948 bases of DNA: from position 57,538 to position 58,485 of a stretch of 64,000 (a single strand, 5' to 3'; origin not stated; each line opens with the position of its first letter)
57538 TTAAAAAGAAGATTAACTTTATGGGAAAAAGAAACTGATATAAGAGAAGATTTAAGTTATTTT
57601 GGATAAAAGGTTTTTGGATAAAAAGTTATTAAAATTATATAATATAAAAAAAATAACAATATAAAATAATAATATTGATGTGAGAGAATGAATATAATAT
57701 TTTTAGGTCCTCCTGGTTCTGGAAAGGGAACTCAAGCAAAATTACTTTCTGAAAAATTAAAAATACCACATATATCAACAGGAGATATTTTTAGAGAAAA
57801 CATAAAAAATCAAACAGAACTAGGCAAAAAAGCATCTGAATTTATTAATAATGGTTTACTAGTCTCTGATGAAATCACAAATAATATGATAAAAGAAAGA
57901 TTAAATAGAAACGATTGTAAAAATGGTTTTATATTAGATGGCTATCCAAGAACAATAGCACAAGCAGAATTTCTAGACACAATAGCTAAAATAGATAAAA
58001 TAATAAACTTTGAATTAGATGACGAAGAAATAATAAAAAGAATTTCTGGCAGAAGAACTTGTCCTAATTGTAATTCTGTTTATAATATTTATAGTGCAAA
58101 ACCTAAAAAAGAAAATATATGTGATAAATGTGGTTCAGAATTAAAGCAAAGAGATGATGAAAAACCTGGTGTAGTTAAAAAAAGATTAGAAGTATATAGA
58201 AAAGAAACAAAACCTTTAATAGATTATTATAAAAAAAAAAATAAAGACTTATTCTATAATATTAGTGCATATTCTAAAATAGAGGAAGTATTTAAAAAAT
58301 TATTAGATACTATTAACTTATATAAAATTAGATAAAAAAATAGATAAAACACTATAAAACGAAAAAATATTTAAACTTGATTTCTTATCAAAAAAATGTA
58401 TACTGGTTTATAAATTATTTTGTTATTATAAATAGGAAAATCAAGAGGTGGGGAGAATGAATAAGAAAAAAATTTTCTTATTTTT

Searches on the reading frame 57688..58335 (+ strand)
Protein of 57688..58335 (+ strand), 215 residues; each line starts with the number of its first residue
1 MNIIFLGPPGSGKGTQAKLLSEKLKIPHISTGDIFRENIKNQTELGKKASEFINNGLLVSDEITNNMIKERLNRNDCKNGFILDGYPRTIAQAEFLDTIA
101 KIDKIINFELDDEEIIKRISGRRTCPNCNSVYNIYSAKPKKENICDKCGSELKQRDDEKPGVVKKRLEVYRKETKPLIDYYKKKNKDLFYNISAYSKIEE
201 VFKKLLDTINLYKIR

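Call 87: find_encoding_contigs(protein=window:57688-58335:+, flank=10000, max_places=2)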
Protein window:57688-58335:+ (215 aa): 1 contig read that carries it; 1 place shown.
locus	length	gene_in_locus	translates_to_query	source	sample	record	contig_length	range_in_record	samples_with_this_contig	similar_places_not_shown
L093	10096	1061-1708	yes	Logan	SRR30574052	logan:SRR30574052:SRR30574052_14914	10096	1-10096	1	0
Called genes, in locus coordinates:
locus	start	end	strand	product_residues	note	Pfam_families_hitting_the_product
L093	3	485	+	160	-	?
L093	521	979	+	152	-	-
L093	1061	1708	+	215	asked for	PF00406:ADK, PF13207:AAA_17, PF13238:AAA_18 (weak), PF13671:AAA_33 (weak), PF05191:ADK_lid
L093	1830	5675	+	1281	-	-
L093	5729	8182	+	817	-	-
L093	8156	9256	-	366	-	PF01142:TruD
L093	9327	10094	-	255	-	?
